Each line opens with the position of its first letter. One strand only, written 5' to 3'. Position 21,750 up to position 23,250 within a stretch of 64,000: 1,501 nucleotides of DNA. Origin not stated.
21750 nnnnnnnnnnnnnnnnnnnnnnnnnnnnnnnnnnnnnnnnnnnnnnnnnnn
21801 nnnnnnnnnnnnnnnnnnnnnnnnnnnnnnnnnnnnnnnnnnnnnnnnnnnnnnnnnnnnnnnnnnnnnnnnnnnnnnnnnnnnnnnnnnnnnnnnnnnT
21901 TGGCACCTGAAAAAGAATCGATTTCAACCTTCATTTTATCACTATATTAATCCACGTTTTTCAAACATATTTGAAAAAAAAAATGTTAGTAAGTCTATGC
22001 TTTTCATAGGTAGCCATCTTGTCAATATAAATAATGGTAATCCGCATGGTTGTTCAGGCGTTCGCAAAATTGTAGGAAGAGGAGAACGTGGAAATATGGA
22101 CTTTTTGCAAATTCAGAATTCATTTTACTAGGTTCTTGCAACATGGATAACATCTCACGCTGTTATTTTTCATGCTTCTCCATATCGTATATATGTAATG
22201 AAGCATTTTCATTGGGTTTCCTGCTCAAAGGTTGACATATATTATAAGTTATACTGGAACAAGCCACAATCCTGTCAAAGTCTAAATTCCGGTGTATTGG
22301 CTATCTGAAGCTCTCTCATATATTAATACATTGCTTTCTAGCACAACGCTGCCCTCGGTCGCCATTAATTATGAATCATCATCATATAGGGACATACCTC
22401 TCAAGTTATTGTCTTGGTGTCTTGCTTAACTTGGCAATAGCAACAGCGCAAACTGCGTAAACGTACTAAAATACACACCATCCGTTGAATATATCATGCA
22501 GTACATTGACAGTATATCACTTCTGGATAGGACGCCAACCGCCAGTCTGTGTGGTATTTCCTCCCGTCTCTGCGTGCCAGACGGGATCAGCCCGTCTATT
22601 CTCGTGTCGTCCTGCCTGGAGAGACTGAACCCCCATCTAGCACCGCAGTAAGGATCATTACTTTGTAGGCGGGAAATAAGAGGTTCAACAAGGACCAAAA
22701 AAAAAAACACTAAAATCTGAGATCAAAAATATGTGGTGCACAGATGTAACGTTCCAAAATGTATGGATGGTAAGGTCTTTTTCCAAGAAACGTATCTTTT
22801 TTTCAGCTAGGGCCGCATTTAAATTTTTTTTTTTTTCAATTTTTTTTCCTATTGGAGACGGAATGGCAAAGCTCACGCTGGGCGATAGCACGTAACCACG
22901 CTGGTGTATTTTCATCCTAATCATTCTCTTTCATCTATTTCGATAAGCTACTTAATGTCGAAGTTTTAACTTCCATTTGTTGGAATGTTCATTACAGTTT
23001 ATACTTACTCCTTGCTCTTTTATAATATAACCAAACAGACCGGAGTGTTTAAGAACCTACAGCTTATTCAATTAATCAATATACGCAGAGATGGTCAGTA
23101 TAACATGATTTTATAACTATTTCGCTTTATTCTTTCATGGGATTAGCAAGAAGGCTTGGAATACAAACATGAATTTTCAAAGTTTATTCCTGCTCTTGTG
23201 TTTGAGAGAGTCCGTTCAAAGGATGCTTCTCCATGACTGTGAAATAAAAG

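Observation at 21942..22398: Complete canonical intron signature in the RPL24A 5' leader (candidate 457-nt 5'-UTR intron)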

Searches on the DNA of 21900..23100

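Call 65: search_rna_families(source=window, start=21900, end=23100, threshold=evalue, max_evalue=1)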
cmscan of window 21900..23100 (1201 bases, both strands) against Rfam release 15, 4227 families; matches with E-value up to 1: 1.
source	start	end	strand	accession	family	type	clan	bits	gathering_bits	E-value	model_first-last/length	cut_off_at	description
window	21929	21953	+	RF02108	DLEU2_4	Gene; lncRNA;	-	19.3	40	0.38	36-58/58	no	Deleted in lymphocytic leukemia 2 conserved region 4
